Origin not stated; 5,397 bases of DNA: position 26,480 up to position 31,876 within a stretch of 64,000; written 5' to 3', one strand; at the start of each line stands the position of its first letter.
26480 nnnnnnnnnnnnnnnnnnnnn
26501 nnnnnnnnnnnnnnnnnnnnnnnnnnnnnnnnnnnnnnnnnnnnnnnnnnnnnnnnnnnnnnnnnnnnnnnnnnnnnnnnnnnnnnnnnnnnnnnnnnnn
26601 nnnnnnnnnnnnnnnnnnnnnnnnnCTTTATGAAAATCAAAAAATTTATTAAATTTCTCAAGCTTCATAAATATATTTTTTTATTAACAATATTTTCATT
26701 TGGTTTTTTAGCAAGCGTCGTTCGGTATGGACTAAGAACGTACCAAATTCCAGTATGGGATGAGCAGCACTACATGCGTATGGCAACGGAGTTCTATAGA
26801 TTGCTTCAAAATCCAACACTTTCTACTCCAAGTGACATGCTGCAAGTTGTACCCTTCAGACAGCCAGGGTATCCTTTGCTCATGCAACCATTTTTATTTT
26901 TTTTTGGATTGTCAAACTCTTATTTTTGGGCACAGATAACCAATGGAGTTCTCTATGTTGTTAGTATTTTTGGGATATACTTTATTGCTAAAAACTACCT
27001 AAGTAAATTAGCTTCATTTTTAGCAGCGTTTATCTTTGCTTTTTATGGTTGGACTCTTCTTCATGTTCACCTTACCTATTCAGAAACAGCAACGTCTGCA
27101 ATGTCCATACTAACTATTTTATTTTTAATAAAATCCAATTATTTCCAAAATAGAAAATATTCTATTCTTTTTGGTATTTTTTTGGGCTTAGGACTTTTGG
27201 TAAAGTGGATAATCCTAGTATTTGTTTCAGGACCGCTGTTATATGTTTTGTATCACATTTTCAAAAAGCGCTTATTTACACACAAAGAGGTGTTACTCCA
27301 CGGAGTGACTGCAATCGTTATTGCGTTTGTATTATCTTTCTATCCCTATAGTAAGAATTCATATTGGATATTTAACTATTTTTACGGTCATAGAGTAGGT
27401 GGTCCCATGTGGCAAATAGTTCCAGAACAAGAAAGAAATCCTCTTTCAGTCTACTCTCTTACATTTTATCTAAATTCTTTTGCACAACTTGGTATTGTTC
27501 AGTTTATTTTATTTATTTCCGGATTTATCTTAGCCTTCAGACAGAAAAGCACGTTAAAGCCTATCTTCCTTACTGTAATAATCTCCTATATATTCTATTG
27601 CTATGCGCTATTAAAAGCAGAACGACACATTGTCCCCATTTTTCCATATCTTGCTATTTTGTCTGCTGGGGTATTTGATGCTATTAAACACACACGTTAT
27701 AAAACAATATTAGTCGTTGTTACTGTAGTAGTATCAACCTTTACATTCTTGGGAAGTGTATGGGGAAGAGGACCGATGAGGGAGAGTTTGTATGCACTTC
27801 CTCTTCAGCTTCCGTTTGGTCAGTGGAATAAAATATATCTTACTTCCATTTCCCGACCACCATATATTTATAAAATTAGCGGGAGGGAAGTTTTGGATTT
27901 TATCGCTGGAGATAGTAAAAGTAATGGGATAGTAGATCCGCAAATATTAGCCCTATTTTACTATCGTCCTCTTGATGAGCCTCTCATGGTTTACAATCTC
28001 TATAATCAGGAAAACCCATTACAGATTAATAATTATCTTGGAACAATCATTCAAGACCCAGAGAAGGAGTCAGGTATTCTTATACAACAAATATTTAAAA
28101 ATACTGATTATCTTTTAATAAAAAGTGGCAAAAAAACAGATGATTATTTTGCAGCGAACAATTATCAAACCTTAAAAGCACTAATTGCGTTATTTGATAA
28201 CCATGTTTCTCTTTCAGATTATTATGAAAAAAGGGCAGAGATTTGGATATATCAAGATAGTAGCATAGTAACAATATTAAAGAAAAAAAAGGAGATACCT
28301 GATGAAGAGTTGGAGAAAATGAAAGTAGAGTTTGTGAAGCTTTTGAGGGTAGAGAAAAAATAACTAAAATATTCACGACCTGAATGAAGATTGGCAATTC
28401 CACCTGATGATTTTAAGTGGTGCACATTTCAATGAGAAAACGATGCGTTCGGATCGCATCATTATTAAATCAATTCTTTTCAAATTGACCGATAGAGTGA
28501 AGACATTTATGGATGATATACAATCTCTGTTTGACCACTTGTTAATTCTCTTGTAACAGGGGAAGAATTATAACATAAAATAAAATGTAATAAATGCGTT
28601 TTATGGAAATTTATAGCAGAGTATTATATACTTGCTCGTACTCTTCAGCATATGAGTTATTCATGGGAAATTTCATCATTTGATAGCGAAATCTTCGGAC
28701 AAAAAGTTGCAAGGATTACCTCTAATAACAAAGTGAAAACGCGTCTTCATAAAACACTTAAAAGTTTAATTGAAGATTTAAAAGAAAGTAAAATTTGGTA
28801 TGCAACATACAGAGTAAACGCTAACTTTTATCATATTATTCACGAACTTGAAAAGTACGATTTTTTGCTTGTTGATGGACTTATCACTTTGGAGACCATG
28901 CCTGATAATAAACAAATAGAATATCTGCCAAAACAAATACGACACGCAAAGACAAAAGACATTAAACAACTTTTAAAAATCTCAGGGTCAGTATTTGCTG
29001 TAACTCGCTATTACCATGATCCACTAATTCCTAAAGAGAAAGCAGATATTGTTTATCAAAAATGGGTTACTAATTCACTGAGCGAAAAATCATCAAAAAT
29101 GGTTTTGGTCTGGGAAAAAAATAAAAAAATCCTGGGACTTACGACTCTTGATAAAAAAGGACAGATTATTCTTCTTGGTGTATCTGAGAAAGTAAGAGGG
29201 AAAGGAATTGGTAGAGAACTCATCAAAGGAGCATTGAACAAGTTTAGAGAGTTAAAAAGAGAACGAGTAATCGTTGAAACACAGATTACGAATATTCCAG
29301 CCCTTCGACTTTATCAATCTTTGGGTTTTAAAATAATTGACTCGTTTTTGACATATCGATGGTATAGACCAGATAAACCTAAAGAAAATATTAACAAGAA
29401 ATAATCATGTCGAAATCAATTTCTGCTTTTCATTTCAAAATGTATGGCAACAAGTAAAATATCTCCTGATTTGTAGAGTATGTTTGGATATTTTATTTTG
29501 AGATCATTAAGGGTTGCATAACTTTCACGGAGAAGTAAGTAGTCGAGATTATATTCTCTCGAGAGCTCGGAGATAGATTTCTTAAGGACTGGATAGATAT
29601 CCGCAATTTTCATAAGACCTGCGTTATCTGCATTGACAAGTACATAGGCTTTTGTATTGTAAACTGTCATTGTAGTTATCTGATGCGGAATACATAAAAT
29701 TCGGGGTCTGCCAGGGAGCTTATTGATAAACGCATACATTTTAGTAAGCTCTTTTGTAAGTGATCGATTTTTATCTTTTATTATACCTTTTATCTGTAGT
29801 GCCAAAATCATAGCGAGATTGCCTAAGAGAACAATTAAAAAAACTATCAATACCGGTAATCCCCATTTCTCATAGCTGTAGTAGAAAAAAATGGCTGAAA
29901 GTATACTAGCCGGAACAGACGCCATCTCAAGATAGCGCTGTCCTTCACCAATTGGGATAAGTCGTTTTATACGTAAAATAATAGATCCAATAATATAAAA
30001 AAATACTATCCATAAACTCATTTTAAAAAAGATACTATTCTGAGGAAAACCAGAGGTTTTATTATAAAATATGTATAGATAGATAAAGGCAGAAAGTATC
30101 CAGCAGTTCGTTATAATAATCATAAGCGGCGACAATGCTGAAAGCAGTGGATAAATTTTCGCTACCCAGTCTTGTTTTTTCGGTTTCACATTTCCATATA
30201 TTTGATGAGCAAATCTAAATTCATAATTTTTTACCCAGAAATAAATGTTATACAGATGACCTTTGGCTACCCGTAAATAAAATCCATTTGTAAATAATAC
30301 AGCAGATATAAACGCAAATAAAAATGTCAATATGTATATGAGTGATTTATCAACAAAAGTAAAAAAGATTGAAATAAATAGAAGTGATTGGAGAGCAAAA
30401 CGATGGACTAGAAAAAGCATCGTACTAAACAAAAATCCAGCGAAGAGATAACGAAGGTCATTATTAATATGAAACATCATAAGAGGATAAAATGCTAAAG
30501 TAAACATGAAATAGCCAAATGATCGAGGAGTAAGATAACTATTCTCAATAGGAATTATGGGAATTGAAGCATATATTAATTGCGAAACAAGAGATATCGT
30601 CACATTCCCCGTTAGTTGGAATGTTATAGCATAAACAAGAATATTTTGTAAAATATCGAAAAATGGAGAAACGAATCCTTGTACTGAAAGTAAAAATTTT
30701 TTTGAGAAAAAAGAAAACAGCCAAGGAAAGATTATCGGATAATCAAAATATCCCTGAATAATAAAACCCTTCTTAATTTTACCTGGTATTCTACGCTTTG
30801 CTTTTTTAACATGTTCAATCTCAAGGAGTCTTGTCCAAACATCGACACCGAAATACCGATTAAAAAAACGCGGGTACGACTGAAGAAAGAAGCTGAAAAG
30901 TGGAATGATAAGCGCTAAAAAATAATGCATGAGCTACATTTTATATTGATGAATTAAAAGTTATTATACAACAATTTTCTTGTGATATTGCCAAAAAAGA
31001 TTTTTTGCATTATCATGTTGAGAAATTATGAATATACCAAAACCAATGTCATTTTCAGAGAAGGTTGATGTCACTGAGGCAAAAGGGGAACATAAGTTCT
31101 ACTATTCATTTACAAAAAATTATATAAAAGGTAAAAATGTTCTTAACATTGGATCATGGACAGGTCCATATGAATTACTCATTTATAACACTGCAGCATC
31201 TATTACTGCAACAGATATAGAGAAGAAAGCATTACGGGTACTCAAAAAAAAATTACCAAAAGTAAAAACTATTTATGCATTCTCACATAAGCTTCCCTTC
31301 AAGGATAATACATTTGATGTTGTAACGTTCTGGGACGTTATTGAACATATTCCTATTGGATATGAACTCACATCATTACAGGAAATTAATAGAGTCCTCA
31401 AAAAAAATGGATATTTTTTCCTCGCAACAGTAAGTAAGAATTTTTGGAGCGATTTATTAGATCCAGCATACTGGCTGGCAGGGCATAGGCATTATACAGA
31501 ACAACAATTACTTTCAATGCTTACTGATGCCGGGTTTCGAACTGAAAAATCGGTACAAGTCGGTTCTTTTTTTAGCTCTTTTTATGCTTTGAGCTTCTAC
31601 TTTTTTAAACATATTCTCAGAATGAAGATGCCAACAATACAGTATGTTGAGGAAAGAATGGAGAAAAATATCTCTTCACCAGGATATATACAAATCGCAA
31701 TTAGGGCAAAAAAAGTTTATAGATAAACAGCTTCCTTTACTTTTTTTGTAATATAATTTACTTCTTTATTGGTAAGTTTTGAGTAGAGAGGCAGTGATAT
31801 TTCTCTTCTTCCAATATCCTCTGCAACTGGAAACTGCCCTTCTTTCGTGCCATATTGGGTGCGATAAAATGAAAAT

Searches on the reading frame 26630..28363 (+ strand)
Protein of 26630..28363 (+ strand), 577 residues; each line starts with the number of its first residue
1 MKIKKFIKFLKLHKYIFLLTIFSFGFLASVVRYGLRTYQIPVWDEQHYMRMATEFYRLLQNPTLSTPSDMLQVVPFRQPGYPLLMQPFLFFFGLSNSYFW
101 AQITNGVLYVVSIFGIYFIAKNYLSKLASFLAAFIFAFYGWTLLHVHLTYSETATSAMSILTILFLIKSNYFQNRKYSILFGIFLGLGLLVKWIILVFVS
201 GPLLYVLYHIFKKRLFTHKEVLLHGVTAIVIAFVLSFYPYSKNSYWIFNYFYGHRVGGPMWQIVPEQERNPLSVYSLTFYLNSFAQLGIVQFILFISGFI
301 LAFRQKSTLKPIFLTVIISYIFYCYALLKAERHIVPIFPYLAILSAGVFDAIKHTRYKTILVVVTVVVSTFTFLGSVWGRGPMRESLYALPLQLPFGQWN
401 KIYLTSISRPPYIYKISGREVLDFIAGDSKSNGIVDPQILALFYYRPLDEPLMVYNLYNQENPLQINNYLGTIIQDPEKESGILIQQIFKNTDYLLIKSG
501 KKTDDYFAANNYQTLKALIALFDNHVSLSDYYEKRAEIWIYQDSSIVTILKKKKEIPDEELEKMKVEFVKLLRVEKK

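Call 5: search_protein_families(library=pfam, proteins=[window:26630-28363:+], max_evalue=0.01)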
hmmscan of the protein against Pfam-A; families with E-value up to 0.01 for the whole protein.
window:26630-28363:+ (577 aa): 2 families
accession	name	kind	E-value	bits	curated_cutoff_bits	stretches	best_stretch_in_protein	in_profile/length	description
PF13231.12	PMT_2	-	2.3e-09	38.1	26.1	1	97-234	20-155/160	Dolichyl-phosphate-mannose-protein mannosyltransferase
PF06630.16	Exonuc_VIII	-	0.0063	16.8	25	1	492-533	35-78/203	Enterobacterial exodeoxyribonuclease VIII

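Call 11: search_protein_families(library=ncbifam, proteins=[window:26630-28363:+], max_evalue=0.01)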
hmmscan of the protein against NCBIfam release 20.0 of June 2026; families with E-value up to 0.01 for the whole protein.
window:26630-28363:+ (577 aa): 0 families

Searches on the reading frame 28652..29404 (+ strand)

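Call 5: search_protein_families(library=pfam, proteins=[window:28652-29404:+], max_evalue=0.01)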
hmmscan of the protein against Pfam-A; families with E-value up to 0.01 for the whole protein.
window:28652-29404:+ (250 aa): 9 families
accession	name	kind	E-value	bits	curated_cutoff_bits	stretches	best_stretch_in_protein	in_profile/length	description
PF00583.31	Acetyltransf_1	-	4.9e-14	53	20.7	1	135-226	24-116/116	Acetyltransferase (GNAT) family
PF13673.13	Acetyltransf_10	-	2.3e-12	47.4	23.6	1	138-230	21-111/128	Acetyltransferase (GNAT) domain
PF13508.13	Acetyltransf_7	-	1.2e-10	42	27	1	150-227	4-83/84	Acetyltransferase (GNAT) domain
PF13302.13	Acetyltransf_3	-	3.3e-08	34.8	25.4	1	96-227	4-138/138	Acetyltransferase (GNAT) domain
PF08445.16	FR47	-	4.7e-08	33.4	22.1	1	165-230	18-81/86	FR47-like protein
PF13420.13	Acetyltransf_4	-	8.9e-06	26.2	24.3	1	96-231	1-139/155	Acetyltransferase (GNAT) domain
PF14542.12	Acetyltransf_CG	-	0.0015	19.1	30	1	175-201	30-56/80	GCN5-related N-acetyl-transferase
PF13527.13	Acetyltransf_9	-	0.0026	18.2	25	0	95-164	1-56/127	Acetyltransferase (GNAT) domain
PF13523.12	Acetyltransf_8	-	0.0055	16.8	27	1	178-229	88-140/145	Acetyltransferase (GNAT) domain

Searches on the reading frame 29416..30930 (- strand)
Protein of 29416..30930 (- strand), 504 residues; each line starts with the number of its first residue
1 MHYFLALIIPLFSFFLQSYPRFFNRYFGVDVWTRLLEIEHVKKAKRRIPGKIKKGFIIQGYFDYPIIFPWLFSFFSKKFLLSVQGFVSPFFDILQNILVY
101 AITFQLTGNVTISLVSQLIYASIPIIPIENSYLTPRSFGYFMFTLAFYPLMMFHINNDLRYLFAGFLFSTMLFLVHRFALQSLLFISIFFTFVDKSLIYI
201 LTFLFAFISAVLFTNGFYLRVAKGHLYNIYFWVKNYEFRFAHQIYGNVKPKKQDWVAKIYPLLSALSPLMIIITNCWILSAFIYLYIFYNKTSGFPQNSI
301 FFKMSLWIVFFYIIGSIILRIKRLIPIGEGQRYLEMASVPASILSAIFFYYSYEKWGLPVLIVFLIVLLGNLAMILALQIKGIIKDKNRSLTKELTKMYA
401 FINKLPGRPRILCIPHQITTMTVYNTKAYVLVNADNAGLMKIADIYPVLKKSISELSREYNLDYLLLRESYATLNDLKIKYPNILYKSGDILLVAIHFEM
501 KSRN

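Call 5: search_protein_families(library=pfam, proteins=[window:29416-30930:-], max_evalue=0.01)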
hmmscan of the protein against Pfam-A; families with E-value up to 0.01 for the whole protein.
window:29416-30930:- (504 aa): 0 families

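Call 38: search_protein_families(library=pfam, proteins=[window:29416-30930:-], max_evalue=10)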
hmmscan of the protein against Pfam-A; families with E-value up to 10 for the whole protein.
window:29416-30930:- (504 aa): 1 family
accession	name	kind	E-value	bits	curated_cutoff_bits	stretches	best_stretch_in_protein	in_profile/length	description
PF24102.1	FLAD1_M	-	0.048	13.9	27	1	18-58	35-75/78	FAD synthase, middle domain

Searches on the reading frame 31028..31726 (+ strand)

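Call 5: search_protein_families(library=pfam, proteins=[window:31028-31726:+], max_evalue=0.01)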
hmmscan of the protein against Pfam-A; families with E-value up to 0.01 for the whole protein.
window:31028-31726:+ (232 aa): 6 families
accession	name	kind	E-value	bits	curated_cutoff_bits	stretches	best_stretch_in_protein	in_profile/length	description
PF08241.18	Methyltransf_11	-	1.1e-14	55.3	21.2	1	39-132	1-95/95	Methyltransferase domain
PF13489.12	Methyltransf_23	-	2.1e-13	50.8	27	1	34-173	22-162/164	Methyltransferase domain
PF13649.12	Methyltransf_25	-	5.3e-12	46.7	27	1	38-128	1-97/97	Methyltransferase domain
PF13847.12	Methyltransf_31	-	7.5e-09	35.9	27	1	34-136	3-113/145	Methyltransferase domain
PF01209.24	Ubie_methyltran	-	2.6e-07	30.7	20.1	1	31-140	44-159/233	ubiE/COQ5 methyltransferase family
PF08242.18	Methyltransf_12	-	1.7e-06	29.1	30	1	52-130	14-98/98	Methyltransferase domain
